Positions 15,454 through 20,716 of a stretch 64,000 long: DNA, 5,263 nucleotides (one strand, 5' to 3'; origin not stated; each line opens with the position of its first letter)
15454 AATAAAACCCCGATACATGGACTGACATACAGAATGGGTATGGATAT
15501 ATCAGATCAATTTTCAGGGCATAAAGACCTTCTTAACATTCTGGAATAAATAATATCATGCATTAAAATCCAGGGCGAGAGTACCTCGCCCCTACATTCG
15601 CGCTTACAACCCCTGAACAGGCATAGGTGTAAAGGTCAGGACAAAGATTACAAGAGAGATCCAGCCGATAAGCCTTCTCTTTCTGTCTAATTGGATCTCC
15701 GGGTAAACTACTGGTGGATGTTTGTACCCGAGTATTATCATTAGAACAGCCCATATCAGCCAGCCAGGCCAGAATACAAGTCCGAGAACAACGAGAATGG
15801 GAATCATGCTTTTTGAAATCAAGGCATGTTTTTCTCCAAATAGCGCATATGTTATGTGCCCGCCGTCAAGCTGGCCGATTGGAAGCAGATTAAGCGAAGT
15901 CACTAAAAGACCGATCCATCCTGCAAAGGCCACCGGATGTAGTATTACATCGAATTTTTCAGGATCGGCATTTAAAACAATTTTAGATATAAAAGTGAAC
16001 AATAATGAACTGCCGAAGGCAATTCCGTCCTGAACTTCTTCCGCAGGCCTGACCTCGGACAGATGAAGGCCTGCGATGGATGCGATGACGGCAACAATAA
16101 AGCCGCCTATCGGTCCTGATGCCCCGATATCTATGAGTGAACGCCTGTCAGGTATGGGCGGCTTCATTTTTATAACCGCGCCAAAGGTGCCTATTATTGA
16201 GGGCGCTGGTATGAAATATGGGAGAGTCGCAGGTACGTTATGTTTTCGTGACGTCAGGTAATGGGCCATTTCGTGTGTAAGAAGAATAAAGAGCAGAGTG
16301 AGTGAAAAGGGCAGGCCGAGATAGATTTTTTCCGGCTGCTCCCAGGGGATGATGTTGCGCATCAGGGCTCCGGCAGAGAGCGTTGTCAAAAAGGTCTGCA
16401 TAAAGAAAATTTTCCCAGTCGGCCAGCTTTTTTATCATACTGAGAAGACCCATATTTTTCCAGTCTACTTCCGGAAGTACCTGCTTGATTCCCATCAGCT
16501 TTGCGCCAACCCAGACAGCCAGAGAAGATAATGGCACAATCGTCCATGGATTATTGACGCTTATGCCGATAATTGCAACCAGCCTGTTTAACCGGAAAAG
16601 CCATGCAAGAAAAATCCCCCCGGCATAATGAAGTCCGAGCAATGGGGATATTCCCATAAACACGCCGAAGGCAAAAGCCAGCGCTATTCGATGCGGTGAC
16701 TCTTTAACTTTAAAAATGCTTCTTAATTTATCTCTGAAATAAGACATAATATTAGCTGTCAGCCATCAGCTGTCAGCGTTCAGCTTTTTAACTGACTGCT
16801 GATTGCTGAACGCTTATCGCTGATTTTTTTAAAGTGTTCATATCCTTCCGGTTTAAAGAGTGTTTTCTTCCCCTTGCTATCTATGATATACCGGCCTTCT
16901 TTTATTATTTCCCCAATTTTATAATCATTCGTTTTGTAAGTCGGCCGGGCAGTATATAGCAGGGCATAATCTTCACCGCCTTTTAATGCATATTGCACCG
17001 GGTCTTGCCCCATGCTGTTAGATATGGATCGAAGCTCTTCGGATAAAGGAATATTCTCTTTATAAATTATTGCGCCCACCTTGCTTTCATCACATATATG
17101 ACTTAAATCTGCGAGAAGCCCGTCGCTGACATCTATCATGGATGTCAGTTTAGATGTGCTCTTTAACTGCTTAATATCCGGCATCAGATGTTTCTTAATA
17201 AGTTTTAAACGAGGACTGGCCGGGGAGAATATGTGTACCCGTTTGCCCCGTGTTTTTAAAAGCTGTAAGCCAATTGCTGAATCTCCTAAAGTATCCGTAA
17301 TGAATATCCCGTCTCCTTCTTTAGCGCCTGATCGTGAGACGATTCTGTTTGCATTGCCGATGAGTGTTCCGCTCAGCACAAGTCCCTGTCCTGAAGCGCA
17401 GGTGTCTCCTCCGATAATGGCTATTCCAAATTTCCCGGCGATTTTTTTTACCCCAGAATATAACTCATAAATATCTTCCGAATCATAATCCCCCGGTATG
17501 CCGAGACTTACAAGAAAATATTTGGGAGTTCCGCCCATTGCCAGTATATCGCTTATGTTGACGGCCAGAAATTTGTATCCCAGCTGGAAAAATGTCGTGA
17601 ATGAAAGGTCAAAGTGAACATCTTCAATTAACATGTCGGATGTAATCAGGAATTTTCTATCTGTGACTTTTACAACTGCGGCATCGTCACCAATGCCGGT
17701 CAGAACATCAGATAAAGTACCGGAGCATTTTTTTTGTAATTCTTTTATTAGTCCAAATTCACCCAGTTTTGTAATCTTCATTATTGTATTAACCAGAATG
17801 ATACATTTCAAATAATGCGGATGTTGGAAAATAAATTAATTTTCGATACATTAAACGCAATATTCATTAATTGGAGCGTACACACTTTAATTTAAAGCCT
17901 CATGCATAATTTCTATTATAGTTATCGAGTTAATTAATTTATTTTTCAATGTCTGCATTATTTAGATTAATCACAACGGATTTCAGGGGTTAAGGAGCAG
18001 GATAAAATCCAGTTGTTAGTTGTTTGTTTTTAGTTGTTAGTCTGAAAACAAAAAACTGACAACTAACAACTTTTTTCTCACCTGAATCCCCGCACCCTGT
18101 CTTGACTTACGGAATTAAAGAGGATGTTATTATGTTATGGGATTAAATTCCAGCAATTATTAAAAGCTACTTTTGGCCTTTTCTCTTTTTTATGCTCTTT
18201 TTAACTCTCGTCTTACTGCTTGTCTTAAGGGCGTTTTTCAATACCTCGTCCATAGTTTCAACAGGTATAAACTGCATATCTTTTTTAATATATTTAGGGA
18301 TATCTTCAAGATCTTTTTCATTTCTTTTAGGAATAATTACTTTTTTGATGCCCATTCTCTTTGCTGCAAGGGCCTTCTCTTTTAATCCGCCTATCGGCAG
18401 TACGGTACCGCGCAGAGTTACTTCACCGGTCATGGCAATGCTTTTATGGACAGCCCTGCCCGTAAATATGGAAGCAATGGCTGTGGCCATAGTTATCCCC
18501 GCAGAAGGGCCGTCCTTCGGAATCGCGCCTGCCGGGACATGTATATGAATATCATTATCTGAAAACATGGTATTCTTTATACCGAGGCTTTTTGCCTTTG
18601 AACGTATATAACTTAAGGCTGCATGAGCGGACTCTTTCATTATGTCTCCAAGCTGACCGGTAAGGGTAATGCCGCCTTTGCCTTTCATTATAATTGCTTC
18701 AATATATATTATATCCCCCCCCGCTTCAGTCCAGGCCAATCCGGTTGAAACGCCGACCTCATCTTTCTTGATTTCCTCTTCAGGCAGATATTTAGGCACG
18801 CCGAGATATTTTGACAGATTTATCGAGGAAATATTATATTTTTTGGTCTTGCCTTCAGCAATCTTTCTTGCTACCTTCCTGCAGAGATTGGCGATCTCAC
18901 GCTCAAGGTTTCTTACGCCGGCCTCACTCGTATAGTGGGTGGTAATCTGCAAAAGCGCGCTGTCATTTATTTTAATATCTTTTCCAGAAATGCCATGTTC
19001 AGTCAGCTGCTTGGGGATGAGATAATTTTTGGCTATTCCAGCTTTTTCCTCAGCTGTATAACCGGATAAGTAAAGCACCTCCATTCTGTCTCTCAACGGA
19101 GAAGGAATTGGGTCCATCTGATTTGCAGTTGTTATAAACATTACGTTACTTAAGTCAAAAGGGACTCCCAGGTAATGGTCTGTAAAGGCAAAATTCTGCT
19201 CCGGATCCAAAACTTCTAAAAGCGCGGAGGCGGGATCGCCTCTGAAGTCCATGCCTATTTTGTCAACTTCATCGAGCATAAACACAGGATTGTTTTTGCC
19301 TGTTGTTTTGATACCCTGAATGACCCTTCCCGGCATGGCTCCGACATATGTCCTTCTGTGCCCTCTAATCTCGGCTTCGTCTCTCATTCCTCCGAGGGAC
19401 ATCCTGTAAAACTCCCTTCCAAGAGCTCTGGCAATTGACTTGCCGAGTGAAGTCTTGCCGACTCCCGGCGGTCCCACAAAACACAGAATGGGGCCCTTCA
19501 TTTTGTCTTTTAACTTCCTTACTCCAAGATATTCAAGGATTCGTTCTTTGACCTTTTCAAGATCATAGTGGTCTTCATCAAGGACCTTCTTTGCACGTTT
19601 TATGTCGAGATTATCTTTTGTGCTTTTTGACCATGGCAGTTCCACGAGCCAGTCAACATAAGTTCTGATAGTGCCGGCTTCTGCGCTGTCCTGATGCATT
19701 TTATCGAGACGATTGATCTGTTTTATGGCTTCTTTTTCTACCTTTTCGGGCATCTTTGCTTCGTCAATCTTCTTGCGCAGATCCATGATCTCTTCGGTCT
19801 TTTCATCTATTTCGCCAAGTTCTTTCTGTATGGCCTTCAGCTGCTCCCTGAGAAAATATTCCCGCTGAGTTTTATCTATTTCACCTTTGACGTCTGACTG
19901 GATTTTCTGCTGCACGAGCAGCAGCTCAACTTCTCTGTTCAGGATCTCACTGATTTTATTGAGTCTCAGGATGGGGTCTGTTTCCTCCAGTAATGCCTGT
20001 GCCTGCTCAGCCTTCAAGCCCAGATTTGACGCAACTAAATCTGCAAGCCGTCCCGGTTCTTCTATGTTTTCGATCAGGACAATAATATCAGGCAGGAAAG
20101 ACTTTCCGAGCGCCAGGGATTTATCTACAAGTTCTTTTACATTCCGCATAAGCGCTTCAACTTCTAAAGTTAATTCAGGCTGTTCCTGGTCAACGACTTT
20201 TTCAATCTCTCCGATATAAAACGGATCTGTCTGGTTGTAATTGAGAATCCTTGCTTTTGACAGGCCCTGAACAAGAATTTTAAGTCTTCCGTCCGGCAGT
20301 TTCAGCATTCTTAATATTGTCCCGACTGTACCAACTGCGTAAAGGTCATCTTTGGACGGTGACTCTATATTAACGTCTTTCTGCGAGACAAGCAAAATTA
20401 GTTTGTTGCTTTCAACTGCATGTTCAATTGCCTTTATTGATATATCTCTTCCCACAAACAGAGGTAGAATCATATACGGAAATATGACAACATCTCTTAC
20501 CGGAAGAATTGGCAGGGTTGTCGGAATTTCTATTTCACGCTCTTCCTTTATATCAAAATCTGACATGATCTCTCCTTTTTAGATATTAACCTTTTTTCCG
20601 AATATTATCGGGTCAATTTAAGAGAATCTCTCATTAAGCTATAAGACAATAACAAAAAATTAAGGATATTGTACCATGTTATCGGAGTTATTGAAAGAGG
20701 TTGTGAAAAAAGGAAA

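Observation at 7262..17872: A 69-bp dispersed repeat (65 of 69 nt identical) lies immediately 5' of two unrelated minus-strand genes, nagZ and thiL.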

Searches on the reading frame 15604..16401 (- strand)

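Call 7: search_protein_families(library=pfam, proteins=[window:15604-16401:-])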
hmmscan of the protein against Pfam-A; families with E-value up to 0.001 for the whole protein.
window:15604-16401:- (265 aa): 1 family
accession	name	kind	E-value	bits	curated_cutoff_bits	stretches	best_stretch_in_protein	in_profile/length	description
PF02163.28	Peptidase_M50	-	1e-22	81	27.2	1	32-206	2-213/221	Peptidase family M50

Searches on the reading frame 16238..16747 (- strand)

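Call 7: search_protein_families(library=pfam, proteins=[window:16238-16747:-])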
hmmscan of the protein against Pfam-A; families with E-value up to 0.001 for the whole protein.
window:16238-16747:- (169 aa): 1 family
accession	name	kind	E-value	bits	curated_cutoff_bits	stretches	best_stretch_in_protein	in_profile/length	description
PF09835.14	DUF2062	-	6.8e-24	84.9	27.4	1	3-103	3-100/147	Uncharacterized protein conserved in bacteria (DUF2062)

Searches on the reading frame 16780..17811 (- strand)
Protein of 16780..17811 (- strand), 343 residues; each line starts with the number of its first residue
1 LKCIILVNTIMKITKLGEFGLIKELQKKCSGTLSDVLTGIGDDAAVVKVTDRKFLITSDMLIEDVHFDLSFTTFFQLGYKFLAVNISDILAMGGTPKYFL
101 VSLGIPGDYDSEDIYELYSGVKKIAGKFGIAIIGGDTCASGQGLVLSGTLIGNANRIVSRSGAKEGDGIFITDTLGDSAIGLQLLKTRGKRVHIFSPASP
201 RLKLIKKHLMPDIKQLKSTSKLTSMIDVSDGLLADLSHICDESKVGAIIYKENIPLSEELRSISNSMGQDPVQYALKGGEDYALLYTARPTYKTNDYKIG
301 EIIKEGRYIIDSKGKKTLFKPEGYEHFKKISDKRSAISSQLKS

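Call 7: search_protein_families(library=pfam, proteins=[window:16780-17811:-])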
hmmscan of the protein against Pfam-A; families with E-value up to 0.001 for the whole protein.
window:16780-17811:- (343 aa): 2 families
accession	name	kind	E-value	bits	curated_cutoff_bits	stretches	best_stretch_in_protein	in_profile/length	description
PF00586.29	AIRS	-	8e-26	91.1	24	1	41-153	1-111/112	AIR synthase related protein, N-terminal domain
PF02769.27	AIRS_C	-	1.9e-05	25.3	23.1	1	164-264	1-107/156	AIR synthase related protein, C-terminal domain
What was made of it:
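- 16780..17781 (-): thiL (thiamine-phosphate kinase). It is a neighbouring gene and not part of the element. Pfam AIRS/AIRS_C (call 7).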

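Call 27: find_encoding_contigs(protein=window:16780-17781:-, flank=4000, max_places=10)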
Protein window:16780-17781:- (333 aa): no gene with exactly this product is on record in the collection.

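Call 42: find_homologous_proteins(query=window:16780-17781:-, max_evalue=1e-30)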
Query window:16780-17781:- (333 aa): 7825 proteins with E <= 1e-30 among 8000 candidates; the best 120 are listed.
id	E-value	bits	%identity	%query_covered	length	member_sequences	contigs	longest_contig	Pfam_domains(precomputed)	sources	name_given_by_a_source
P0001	1.9e-212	722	100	100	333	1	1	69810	PF00586.30,PF02769.28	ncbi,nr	ncbi:MAG: thiamine-phosphate kinase [Nitrospirae bacterium]|nr:thiamine-phosphate kinase [Nitrospiro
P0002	2.9e-195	666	92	99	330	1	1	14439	PF00586.30,PF02769.28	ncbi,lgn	-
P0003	3.4e-149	514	72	95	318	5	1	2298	PF00586.30,PF02769.28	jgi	jgi:thiamine-monophosphate kinase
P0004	7.5e-145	500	71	96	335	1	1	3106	PF00586.30,PF02769.28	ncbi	-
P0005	1.2e-142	493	69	95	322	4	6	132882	PF00586.30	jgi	jgi:thiamine-monophosphate kinase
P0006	2.2e-141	489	69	99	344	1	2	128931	PF00586.30,PF02769.28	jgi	jgi:thiamine-monophosphate kinase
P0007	6.5e-141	487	68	99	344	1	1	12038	PF00586.30,PF02769.28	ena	-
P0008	7.9e-141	487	68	95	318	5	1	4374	PF00586.30,PF02769.28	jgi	jgi:thiamine-monophosphate kinase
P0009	2.7e-140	485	66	100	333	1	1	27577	PF00586.30,PF02769.28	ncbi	-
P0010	3.3e-140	485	67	95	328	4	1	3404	PF00586.30,PF02769.28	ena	-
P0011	1.1e-136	473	66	95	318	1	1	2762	PF00586.30,PF02769.28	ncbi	-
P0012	1.9e-135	469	66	95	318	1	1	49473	PF00586.30,PF02769.28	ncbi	-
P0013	2.3e-135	469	67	95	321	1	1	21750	PF00586.30,PF02769.28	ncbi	-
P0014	5.7e-135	467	68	95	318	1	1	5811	PF00586.30,PF02769.28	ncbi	-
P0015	5.9e-135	467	68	95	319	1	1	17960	PF00586.30,PF02769.28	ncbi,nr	ncbi:MAG: thiamine-phosphate kinase [Nitrospirae bacterium]|nr:thiamine-phosphate kinase [Nitrospiro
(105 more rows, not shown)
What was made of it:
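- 16780..17781 (-): 100% identical to a Nitrospirae MAG protein (call 42).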

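Call 43: find_encoding_contigs(protein=P0002, flank=4000, max_places=4)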
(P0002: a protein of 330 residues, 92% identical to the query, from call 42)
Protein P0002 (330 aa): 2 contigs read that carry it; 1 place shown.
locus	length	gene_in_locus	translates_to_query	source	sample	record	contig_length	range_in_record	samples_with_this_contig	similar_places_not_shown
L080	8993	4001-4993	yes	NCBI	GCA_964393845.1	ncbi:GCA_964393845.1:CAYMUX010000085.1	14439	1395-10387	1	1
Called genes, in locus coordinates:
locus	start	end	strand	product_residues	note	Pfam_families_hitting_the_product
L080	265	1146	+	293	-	PF00483:NTP_transferase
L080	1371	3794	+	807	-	PF02190:LON_substr_bdg, PF00004:AAA, PF07728:AAA_5, PF22667:Lon_lid, PF05362:Lon_C, PF13541:ChlI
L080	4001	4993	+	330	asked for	PF00586:AIRS, PF02769:AIRS_C (weak)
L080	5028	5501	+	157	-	PF09835:DUF2062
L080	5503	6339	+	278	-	PF02163:Peptidase_M50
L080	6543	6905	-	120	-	PF07238:PilZ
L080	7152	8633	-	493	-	PF02310:B12-binding, PF04055:Radical_SAM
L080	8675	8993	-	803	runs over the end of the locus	PF05402:PqqD, PF04055:Radical_SAM, PF13186:SPASM, PF13489:Methyltransf_23, PF01209:Ubie_methyltran, PF06325:PrmA, PF08241:Methyltransf_11, PF08242:Methyltransf_12, +6 more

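Call 45: find_encoding_contigs(protein=P0006, flank=4000, max_places=3)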
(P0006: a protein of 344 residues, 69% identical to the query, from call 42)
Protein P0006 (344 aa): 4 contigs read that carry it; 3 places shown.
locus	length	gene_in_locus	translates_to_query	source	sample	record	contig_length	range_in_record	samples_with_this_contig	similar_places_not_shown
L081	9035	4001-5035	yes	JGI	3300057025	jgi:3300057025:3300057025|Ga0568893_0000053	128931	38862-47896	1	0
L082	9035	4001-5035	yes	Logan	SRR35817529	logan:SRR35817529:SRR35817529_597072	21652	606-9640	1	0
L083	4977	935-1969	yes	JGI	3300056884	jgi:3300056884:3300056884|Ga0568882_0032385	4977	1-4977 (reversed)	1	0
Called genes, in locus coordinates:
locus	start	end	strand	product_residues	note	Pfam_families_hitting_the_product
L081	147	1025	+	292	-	PF00483:NTP_transferase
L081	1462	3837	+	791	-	PF02190:LON_substr_bdg, PF00004:AAA, PF07728:AAA_5, PF22667:Lon_lid, PF05362:Lon_C, PF13541:ChlI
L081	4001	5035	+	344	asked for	PF00586:AIRS, PF02769:AIRS_C (weak)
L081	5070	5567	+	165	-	PF09835:DUF2062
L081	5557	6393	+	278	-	PF02163:Peptidase_M50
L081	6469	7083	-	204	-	-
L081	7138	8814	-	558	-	PF11617:Cu-binding_MopE, PF02412:TSP_3 (weak)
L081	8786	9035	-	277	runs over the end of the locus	PF02412:TSP_3 (faint), PF13385:Laminin_G_3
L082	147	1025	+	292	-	PF00483:NTP_transferase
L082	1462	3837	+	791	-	PF02190:LON_substr_bdg, PF00004:AAA, PF07728:AAA_5, PF22667:Lon_lid, PF05362:Lon_C, PF13541:ChlI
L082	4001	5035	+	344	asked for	PF00586:AIRS, PF02769:AIRS_C (weak)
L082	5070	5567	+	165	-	PF09835:DUF2062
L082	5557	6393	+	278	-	PF02163:Peptidase_M50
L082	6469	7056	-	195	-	-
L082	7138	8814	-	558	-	PF11617:Cu-binding_MopE, PF02412:TSP_3 (weak)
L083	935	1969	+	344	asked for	PF00586:AIRS, PF02769:AIRS_C (weak)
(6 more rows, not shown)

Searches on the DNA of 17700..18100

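Call 41: search_rna_families(source=window, start=17700, end=18100, threshold=evalue, max_evalue=10)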
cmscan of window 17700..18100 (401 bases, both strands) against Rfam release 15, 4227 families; matches with E-value up to 10: 19.
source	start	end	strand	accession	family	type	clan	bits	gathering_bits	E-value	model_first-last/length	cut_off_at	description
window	18009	18073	-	RF03638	mir-1537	Gene; miRNA;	-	31.6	63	0.00011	1-61/61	no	mir-1537 microRNA precursor family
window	18009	18073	+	RF03638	mir-1537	Gene; miRNA;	-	28.9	63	0.00061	1-61/61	no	mir-1537 microRNA precursor family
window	18011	18071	+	RF03938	mir-4662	Gene; miRNA;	-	25.3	97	0.007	1-67/67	no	mir-4662 microRNA precursor family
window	18011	18071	-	RF03938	mir-4662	Gene; miRNA;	-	24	97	0.016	1-67/67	no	mir-4662 microRNA precursor family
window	18000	18080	+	RF03323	mir-3613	Gene; miRNA;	-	23.1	91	0.015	1-86/86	no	mir-3613 microRNA precursor family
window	18011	18071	-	RF04205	MIR2606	Gene; miRNA;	-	20.9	139.7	1.2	1-165/165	no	MIR2606 microRNA precursor family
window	18011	18071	+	RF04205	MIR2606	Gene; miRNA;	-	20.3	139.7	1.5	1-165/165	no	MIR2606 microRNA precursor family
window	17986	18090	+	RF00711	mir-449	Gene; miRNA;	CL00087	18.4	60.4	0.23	1-86/86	no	mir-449 microRNA precursor family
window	18015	18062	+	RF00900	mir-255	Gene; miRNA;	-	18.1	50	1.5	1-59/59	no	mir-255 microRNA precursor family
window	18007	18075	+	RF00672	mir-190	Gene; miRNA;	CL00089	17.2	48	1.5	1-78/78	no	mir-190 microRNA precursor family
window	18009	18073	+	RF03303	mir-973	Gene; miRNA;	-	16.5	63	2.6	1-84/84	no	mir-973 microRNA precursor family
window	17815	17860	+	RF00150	SNORD42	Gene; snRNA; snoRNA; CD-box;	-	16.5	39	7.4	1-68/68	no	Small nucleolar RNA SNORD42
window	18032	18071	+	RF02340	DENV_SLA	Cis-reg;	CL00129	16.1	50.5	2.9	1-72/72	no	Dengue virus SLA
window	18014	18068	+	RF01192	SNORD11B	Gene; snRNA; snoRNA; CD-box;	CL00103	15.8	50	7.4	1-87/87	no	Small nucleolar RNA SNORD11B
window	18005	18100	-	RF00265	SNORA69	Gene; snRNA; snoRNA; HACA-box;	-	15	47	5.4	33-132/132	5'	Small nucleolar RNA SNORA69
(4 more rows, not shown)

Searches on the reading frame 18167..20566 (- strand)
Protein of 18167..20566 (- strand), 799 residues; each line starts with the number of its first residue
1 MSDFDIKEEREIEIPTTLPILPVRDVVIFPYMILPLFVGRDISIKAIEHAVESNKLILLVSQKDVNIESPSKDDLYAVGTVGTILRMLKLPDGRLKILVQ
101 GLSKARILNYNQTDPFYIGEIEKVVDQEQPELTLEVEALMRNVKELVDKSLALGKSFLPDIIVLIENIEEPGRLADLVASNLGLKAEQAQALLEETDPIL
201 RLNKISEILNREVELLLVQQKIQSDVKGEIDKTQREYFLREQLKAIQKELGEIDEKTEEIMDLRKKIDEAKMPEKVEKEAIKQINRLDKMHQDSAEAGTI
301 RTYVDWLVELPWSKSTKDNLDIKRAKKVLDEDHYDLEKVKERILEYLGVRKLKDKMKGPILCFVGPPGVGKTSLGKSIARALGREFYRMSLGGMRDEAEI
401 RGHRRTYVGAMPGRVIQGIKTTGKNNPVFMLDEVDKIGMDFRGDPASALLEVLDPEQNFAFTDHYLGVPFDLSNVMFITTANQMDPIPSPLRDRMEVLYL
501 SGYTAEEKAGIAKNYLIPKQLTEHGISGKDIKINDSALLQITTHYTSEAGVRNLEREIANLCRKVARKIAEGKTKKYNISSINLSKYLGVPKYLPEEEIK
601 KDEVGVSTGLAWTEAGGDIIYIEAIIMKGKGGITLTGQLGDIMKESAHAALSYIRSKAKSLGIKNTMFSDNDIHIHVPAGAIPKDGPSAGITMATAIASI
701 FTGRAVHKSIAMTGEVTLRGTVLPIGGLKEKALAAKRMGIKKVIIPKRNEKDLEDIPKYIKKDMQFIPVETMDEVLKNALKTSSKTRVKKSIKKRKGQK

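Call 7: search_protein_families(library=pfam, proteins=[window:18167-20566:-])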
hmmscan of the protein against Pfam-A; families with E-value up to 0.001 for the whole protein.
window:18167-20566:- (799 aa): 10 families
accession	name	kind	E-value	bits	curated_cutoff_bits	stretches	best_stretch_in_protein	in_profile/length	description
PF05362.19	Lon_C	-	2e-94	315.3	21.1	1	579-781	2-204/205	Lon protease (S16) C-terminal proteolytic domain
PF02190.22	LON_substr_bdg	-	9.9e-57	192.5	28.7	1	17-211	1-200/200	ATP-dependent protease La (LON) substrate-binding domain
PF00004.35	AAA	-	1.5e-25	90.6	21.2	1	361-500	1-128/131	ATPase family associated with various cellular activities (AAA)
PF22667.2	Lon_lid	-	5.4e-23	80.9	27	1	523-576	2-55/57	Lon protease AAA+ ATPase lid domain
PF13541.12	ChlI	-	3.8e-10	40.1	27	1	622-749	1-121/121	Subunit ChlI of Mg-chelatase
PF07728.20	AAA_5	-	1.1e-08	35.6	22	1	361-495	2-139/139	AAA domain (dynein-related subfamily)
PF07724.20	AAA_2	-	0.00013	22.5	27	1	362-484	7-126/166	AAA domain (Cdc48 subfamily)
PF08298.17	AAA_PrkA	-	0.0003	20.4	25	0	327-389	55-117/358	PrkA AAA domain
PF13401.12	AAA_22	-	0.00047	20.9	27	0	359-438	6-97/130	AAA domain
PF03193.22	RsgA_GTPase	-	0.00071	19.9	30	0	322-380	72-128/174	RsgA GTPase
